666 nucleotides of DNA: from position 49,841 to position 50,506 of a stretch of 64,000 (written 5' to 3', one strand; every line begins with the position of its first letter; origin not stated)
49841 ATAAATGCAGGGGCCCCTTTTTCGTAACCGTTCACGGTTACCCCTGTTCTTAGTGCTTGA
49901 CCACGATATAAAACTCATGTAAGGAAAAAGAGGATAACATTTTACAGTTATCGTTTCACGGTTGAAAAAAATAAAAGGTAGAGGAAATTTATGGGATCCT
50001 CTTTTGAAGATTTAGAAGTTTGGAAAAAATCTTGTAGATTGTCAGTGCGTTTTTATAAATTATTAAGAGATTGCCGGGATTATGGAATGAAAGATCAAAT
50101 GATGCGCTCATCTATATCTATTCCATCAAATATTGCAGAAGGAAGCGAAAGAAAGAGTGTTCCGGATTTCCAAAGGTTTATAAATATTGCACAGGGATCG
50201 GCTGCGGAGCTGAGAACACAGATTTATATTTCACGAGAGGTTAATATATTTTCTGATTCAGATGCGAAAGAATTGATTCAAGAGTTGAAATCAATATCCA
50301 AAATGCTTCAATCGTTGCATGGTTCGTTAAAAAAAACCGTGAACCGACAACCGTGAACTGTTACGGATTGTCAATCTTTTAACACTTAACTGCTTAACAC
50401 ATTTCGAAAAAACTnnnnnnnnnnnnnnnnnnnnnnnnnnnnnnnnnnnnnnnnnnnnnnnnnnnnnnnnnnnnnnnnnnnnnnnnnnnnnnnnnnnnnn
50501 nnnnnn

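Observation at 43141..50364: ORF-less miniature (43185-43256) of the second four-helix-bundle cassette (49864-50364)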

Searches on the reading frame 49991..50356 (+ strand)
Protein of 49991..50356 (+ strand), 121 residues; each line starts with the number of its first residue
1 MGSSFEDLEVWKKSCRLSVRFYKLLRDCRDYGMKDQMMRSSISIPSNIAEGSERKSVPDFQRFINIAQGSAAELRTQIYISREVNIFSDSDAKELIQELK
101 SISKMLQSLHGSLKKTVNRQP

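Call 16: search_protein_families(library=pfam, proteins=[window:49991-50356:+], max_evalue=0.01)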
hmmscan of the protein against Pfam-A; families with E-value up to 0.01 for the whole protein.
window:49991-50356:+ (121 aa): 1 family
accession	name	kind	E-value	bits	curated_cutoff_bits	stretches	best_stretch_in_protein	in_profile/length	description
PF05635.17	23S_rRNA_IVP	-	1e-34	119.4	33.8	1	6-107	1-105/106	23S rRNA-intervening sequence protein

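Call 17: search_protein_families(library=ncbifam, proteins=[window:49991-50356:+], max_evalue=0.01)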
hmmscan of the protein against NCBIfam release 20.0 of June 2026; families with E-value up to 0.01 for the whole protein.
window:49991-50356:+ (121 aa): 3 families
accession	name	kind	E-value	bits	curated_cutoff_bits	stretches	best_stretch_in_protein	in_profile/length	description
NF008912.0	PRK12275.1-6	subfamily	1.2e-45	154.4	124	1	4-117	2-115/117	hypothetical protein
TIGR02436.1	TIGR02436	subfamily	2.1e-33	114.8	24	1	10-114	1-109/109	four helix bundle protein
NF008911.0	PRK12275.1-2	subfamily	3e-27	95.5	137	1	4-115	3-117/118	hypothetical protein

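Call 22: find_homologous_proteins(query=window:49991-50356:+, max_evalue=1e-10)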
Query window:49991-50356:+ (121 aa): 2415 proteins with E <= 1e-10 among 2455 candidates; the best 120 are listed.
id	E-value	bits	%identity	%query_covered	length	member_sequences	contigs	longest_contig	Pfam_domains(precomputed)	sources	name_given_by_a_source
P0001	1.7e-63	229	92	98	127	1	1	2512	PF05635.18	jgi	jgi:four helix bundle protein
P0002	1.7e-62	226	91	100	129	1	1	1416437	PF05635.18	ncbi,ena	-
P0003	6.6e-62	224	88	100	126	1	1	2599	PF05635.18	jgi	jgi:four helix bundle protein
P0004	1.3e-61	223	92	95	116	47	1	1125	PF05635.18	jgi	-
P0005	1.4e-61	223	88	100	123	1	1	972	PF05635.18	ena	-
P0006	1.5e-61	223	91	100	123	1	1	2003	PF05635.18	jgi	jgi:four helix bundle protein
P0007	2.6e-61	222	89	98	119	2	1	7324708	PF05635.18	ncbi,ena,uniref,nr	ncbi:four helix bundle protein [Desulfosarcina alkanivorans]|uniref:Four helix bundle protein n=1 Ta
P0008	8.7e-61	221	90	95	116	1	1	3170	PF05635.18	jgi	-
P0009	1.0e-60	220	90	95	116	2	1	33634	PF05635.18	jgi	-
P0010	1.1e-60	220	90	95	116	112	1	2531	PF05635.18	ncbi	-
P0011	1.4e-60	220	87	100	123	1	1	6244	PF05635.18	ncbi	-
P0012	1.6e-60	220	91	94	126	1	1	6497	PF05635.18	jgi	-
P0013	2.5e-60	219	90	95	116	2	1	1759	PF05635.18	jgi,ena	-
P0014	2.5e-60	219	90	95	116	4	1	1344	PF05635.18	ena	-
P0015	4.2e-60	218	87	100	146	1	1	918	PF05635.18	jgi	-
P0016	4.7e-60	218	89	94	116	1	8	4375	PF05635.18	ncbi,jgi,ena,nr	ncbi:MAG: four helix bundle protein [Nitrospina sp.]|jgi:four helix bundle protein|nr:four helix bun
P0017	8.5e-60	217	90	95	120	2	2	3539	PF05635.18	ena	-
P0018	9.8e-60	217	87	95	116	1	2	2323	PF05635.18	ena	-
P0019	1.1e-59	217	90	95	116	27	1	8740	PF05635.18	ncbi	-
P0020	1.2e-59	217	89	95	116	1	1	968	PF05635.18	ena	-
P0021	1.8e-59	216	90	95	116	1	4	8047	PF05635.18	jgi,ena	jgi:four helix bundle protein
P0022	2.4e-59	216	88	95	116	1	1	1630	PF05635.18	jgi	-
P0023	2.4e-59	216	90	95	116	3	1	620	PF05635.18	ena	-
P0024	2.9e-59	216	87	95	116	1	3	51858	PF05635.18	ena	-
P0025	3.6e-59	215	86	95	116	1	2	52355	PF05635.18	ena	-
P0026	4.3e-59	215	85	100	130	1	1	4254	PF05635.18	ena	-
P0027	4.7e-59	215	88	95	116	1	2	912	PF05635.18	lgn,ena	-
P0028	7.0e-59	214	86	95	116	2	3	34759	PF05635.18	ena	-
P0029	8.2e-59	214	88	95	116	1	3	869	PF05635.18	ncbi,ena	-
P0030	8.6e-59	214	88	94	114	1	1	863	PF05635.18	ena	-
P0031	9.0e-59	214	89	94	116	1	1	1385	PF05635.18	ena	-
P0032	1.0e-58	214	86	95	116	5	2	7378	PF05635.18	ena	-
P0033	1.1e-58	214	83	100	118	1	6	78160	PF05635.18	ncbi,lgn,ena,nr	ncbi:MAG TPA: four helix bundle protein [Nitrospirae bacterium]|nr:hypothetical protein BMS3Abin06_0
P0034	1.2e-58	214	88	95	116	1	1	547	PF05635.18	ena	-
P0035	1.4e-58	213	88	95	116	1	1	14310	PF05635.18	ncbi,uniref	ncbi:four helix bundle protein [Desulfosarcina sp.]|uniref:four helix bundle protein n=1 Tax=Desulfo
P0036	1.6e-58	213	87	95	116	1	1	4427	PF05635.18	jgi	-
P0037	1.8e-58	213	84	100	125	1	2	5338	PF05635.18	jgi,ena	-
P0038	2.0e-58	213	87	95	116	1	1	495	PF05635.18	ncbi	-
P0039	2.1e-58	213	88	95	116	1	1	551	PF05635.18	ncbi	-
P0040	2.2e-58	213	87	95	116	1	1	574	PF05635.18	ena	-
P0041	2.4e-58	213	88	95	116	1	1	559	PF05635.18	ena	-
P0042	2.6e-58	213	85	98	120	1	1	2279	PF05635.18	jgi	-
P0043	2.6e-58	213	86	94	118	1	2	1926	PF05635.18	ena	-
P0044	3.0e-58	212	82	100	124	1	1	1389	PF05635.18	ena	-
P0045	4.3e-58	212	81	100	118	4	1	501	PF05635.18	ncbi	-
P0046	4.4e-58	212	86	95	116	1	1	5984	PF05635.18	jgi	-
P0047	4.7e-58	212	80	100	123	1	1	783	PF05635.18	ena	-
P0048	5.4e-58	212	90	95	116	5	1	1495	PF05635.18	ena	-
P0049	5.5e-58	212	86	94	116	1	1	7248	PF05635.18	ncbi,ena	-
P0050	6.1e-58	211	84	95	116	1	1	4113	PF05635.18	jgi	-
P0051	6.2e-58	211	86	95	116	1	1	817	PF05635.18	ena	-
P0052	7.3e-58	211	86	95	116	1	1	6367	PF05635.18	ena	-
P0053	9.1e-58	211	84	95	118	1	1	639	PF05635.18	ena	-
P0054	1.1e-57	211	79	100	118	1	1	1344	PF05635.18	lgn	-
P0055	1.1e-57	211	80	100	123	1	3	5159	PF05635.18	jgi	jgi:four helix bundle protein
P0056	1.2e-57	210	84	95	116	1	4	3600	PF05635.18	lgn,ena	-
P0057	1.6e-57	210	87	91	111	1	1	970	PF05635.18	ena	-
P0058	2.1e-57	210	86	95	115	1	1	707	PF05635.18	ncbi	-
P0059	2.3e-57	210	83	96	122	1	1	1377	PF05635.18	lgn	-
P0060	3.4e-57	209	81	100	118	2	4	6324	PF05635.18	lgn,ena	-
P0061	3.6e-57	209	81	98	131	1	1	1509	PF05635.18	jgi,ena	-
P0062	4.5e-57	209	84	98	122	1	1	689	PF05635.18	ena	-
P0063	4.6e-57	209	85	95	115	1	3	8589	PF05635.18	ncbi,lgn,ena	-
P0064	5.3e-57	208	80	98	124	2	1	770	PF05635.18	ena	-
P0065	6.6e-57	208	82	95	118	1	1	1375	PF05635.18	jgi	jgi:four helix bundle protein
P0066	7.5e-57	208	83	95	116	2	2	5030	PF05635.18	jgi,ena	jgi:four helix bundle protein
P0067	1.2e-56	207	83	100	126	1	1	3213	PF05635.18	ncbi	-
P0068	1.3e-56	207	81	100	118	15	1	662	PF05635.18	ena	-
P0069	1.3e-56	207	80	100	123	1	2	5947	PF05635.18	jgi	jgi:four helix bundle protein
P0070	1.4e-56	207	84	96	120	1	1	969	PF05635.18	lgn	-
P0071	1.9e-56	207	78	100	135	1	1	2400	PF05635.18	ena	-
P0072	2.1e-56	206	83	95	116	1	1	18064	PF05635.18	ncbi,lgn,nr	ncbi:MAG: four helix bundle protein [Nitrospinae bacterium]|nr:four helix bundle protein [Nitrospino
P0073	2.1e-56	206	83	95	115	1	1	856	PF05635.18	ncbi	-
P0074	2.2e-56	206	86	95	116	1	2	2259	PF05635.18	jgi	-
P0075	2.4e-56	206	84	94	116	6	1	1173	PF05635.18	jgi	-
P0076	2.4e-56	206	82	100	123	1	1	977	PF05635.18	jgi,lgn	-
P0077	3.8e-56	206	86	95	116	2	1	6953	PF05635.18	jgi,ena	jgi:four helix bundle protein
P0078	3.9e-56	206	81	98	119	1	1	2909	PF05635.18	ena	-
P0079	4.0e-56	206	88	95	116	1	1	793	PF05635.18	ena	-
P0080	4.0e-56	206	82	98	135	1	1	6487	PF05635.18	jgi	jgi:four helix bundle protein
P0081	4.2e-56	205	79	100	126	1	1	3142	PF05635.18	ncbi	-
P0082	4.3e-56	205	78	100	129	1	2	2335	PF05635.18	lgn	-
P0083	4.6e-56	205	84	94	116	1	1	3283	PF05635.18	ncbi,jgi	jgi:four helix bundle protein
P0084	4.8e-56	205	78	100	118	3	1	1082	PF05635.18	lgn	-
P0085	6.1e-56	205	83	95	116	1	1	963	PF05635.18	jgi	jgi:four helix bundle protein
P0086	6.3e-56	205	83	94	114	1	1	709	PF05635.18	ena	-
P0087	6.8e-56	205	84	95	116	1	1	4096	PF05635.18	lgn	-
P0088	8.6e-56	204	80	100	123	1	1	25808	PF05635.18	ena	-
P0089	9.2e-56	204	80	98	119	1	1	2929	PF05635.18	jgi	-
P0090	9.6e-56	204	81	94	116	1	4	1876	PF05635.18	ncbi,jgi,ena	-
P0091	1.1e-55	204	80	96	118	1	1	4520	PF05635.18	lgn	-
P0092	1.1e-55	204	80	95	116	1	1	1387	PF05635.18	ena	-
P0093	1.2e-55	204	81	100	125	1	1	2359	PF05635.18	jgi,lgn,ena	-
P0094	1.5e-55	204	82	94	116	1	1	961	PF05635.18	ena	-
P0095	1.6e-55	204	83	96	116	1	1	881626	PF05635.18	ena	-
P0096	1.6e-55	204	80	94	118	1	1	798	PF05635.18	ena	-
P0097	1.7e-55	204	82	98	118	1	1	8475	PF05635.18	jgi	jgi:four helix bundle protein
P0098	1.9e-55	203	83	94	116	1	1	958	PF05635.18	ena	-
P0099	2.1e-55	203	82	94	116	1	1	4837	PF05635.18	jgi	jgi:four helix bundle protein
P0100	2.3e-55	203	82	100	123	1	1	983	PF05635.18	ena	-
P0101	2.4e-55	203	83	95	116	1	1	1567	PF05635.18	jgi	jgi:four helix bundle protein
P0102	3.1e-55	203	82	95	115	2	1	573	PF05635.18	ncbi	-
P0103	3.3e-55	203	82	98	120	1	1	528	PF05635.18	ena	-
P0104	3.8e-55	202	81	95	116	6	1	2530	PF05635.18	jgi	jgi:four helix bundle protein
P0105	4.5e-55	202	80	98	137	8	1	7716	PF05635.18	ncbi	ncbi:MAG: four helix bundle protein [Pseudomonadota bacterium]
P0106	5.8e-55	202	81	94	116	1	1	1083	PF05635.18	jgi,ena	-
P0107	5.9e-55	202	79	95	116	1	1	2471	PF05635.18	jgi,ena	-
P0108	6.4e-55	202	82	95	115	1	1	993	PF05635.18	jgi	jgi:four helix bundle protein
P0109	6.9e-55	202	78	100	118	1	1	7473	PF05635.18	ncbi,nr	ncbi:MAG: four helix bundle protein [Nitrospinae bacterium]|nr:four helix bundle protein [Nitrospino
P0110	7.0e-55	202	84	95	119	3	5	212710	PF05635.18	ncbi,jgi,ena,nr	ncbi:MAG TPA: four helix bundle protein [Anaerolineae bacterium]|nr:four helix bundle protein [Anaer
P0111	7.4e-55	201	81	93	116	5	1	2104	PF05635.18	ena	-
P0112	7.6e-55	201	76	100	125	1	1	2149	PF05635.18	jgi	jgi:four helix bundle protein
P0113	8.2e-55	201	83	95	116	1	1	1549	PF05635.18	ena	-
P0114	8.3e-55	201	79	100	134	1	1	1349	PF05635.18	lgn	-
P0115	9.5e-55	201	78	98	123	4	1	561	PF05635.18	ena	-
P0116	1.6e-54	200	79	95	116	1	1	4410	PF05635.18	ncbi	-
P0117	1.9e-54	200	77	99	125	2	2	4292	PF05635.18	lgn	-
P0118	2.4e-54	200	81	93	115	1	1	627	PF05635.18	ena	-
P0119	2.4e-54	200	80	95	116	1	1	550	PF05635.18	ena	-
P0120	2.7e-54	200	81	94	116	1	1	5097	PF05635.18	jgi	jgi:four helix bundle protein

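Call 24: find_encoding_contigs(protein=window:49991-50356:+, flank=10000, max_places=6)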
Protein window:49991-50356:+ (121 aa): no gene with exactly this product is on record in the collection.

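Call 25: find_encoding_contigs(protein=P0002, flank=3000, max_places=4)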
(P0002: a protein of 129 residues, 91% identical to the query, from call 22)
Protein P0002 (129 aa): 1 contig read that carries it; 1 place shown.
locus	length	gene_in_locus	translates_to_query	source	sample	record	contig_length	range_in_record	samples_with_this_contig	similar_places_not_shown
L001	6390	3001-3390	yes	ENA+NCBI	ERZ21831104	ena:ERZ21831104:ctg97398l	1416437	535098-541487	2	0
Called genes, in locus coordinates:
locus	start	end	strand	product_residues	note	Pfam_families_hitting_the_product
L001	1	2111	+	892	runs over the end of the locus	PF02985:HEAT (faint), PF12717:Cnd1 (faint), PF13513:HEAT_EZ (faint), PF00514:Arm (faint), PF03130:HEAT_PBS (faint), PF21581:SCD (faint), PF13646:HEAT_2, PF13646:HEAT_2, +3 more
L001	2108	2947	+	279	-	PF03705:CheR_N, PF01739:CheR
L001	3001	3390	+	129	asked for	PF05635:23S_rRNA_IVP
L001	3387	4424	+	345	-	PF00072:Response_reg, PF01339:CheB_methylest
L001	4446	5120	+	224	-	PF00989:PAS (weak), PF08448:PAS_4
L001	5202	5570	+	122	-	PF00072:Response_reg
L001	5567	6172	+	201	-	PF04509:CheC (faint)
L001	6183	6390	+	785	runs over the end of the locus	PF08448:PAS_4 (weak), PF00989:PAS (weak), PF13188:PAS_8 (weak), PF00989:PAS, PF08448:PAS_4, PF13426:PAS_9, PF02518:HATPase_c, PF00072:Response_reg, +4 more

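Call 27: find_related_loci(query=window:49991-50356:+, collection=genome_contigs, flank=10000)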
Query window:49991-50356:+ (121 aa) in genome_contigs; peptide patterns used: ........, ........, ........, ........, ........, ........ (x = any residue, [..] = any of these).
597 stretches matched a pattern (row limit reached: there are more); 451 encode a relative of the query (tblastn E <= 1e-3); the best 80 are kept; 80 distinct loci.
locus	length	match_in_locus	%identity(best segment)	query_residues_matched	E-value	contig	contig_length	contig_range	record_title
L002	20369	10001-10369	93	1-121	2e-73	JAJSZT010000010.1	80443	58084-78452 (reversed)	MAG: Deltaproteobacteria bacterium isolate CR9063A Ga0402054_011, whole genome shotgun sequence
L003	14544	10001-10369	90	1-121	8e-71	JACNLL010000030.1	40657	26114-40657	MAG: Candidatus Desulfaltia bathyphila NIOZ-UU_NODE_958_length_40657_cov_13.9033, whole genome shotgun sequence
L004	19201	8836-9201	89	1-120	3e-69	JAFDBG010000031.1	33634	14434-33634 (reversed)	MAG: Deltaproteobacteria bacterium isolate AB_69_Bin_260 AB_69_Bin_260_scaffold_2504, whole genome shotgun sequence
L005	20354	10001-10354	88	1-118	4e-68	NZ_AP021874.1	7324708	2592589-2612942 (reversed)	Desulfosarcina alkanivorans strain PL12 chromosome, complete genome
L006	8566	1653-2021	83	1-121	3e-66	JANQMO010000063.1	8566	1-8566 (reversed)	MAG: Chlorobium sp. isolate PL25b_bin.21 k99_1233371, whole genome shotgun sequence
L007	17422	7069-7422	83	1-121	3e-66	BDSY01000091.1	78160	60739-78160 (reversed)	Bacterium BMS3Abin06 DNA, contig: NODE_6, whole genome shotgun sequence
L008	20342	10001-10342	77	1-114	3e-60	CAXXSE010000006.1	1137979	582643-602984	MAG: Methylococcales bacterium isolate 6b98c4a4-d9d8-4516-b822-97e2a8b70ebf genome assembly, contig: contig_6, whole gen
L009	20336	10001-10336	75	4-115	1e-56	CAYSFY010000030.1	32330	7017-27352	MAG TPA_asm: uncultured Desulfobulbia bacterium isolate binchicken_co266_32 genome assembly, contig: NODE_2350_length_32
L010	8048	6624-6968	73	1-115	5e-55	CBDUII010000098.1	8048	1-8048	MAG TPA_asm: uncultured bacterium isolate SRR12887795_binner13_Refined_1 genome assembly, contig: ERZ24945578.1340, whol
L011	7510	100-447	66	1-116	1e-52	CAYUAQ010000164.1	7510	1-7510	MAG TPA_asm: uncultured Desulfobacteraceae bacterium isolate SRP338002_co1_42 genome assembly, contig: NODE_9076_length_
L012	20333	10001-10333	63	4-114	1e-44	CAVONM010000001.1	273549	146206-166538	MAG: uncultured delta proteobacterium isolate MFD09779.bin.3.15 genome assembly, contig: contig_12564, whole genome shot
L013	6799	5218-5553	59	3-114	3e-44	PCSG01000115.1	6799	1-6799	MAG: Desulfobacterales bacterium CG23_combo_of_CG06-09_8_20_14_all_51_8 CG23_scaffold_10242_c, whole genome shotgun sequ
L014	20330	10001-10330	62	4-113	1e-43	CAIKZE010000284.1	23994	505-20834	MAG: uncultured Lentisphaeria bacterium isolate AlinenLipids_bin-4837 genome assembly, contig: bin-4837:284/506, whole g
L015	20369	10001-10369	59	1-118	3e-42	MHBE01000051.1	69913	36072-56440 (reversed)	MAG: Lentisphaerae bacterium GWF2_38_69 gwf2_scaffold_512, whole genome shotgun sequence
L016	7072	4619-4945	61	4-112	4e-42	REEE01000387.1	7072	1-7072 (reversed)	MAG: Candidatus Competibacteraceae bacterium isolate PLM2.Bin17 NODE_14754_length_7072_cov_33.6625, whole genome shotgun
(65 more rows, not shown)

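Call 63: search_dna_similar(query=window:49991-50356:+, collection=phages, mode=protein, max_rows=15)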
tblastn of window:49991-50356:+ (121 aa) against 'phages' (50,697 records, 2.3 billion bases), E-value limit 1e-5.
No match.

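Call 80: search_solved_structures(query=window:49991-50356:+, max_evalue=0.01)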
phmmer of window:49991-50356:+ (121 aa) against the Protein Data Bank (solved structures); distinct sequences matched with E-value up to 0.01: 2.
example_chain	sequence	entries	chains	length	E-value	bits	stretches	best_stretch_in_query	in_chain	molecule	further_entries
2gsc_A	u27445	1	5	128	3.2e-18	69.1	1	6-114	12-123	Putative uncharacterized protein XCC0516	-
2rld_A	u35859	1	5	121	3.2e-05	27.3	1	9-108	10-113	Uncharacterized protein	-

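Call 83: find_related_loci(query=window:49991-50356:+, collection=viral_contigs, flank=3000)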
Query window:49991-50356:+ (121 aa) in viral_contigs; peptide patterns used: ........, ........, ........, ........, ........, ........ (x = any residue, [..] = any of these).
17 stretches matched a pattern, but none encodes a relative of the query by tblastn (E <= 1e-3).

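Call 85: search_protein_families(library=padloc, proteins=[window:49991-50356:+], max_evalue=0.01)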
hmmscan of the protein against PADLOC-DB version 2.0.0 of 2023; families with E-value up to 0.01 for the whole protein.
window:49991-50356:+ (121 aa): 0 families

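Call 86: search_protein_families(library=phrogs, proteins=[window:49991-50356:+], max_evalue=0.01)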
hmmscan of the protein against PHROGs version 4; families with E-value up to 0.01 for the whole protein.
window:49991-50356:+ (121 aa): 0 families

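Call 97: search_protein_representatives(protein=window:49991-50356:+)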
Query: 121 residues. Proteins with E-value up to 0.001 (for the whole library): 14660; up to 1e-10: 2928; up to 1e-30: 8. The best 150 are listed.
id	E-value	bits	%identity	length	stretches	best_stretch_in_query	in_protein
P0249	3.0e-43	162.5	92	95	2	1-67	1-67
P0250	6.0e-36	139.0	59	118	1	4-116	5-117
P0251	4.0e-35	136.3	58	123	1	3-115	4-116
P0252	5.8e-35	135.8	76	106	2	50-118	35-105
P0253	6.4e-33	129.3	55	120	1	1-115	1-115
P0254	1.7e-32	127.9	63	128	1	1-95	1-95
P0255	1.4e-31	124.9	71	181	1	1-82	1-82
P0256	2.2e-31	124.3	55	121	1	1-111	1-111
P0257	1.9e-30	121.3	85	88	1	1-67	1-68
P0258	2.0e-30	121.3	51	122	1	4-115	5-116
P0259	1.1e-29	118.9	91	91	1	48-115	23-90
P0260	6.3e-29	116.4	57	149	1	3-103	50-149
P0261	7.9e-29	116.1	72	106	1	3-76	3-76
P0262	9.6e-29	115.8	50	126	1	4-108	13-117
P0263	1.6e-28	115.1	54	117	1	3-113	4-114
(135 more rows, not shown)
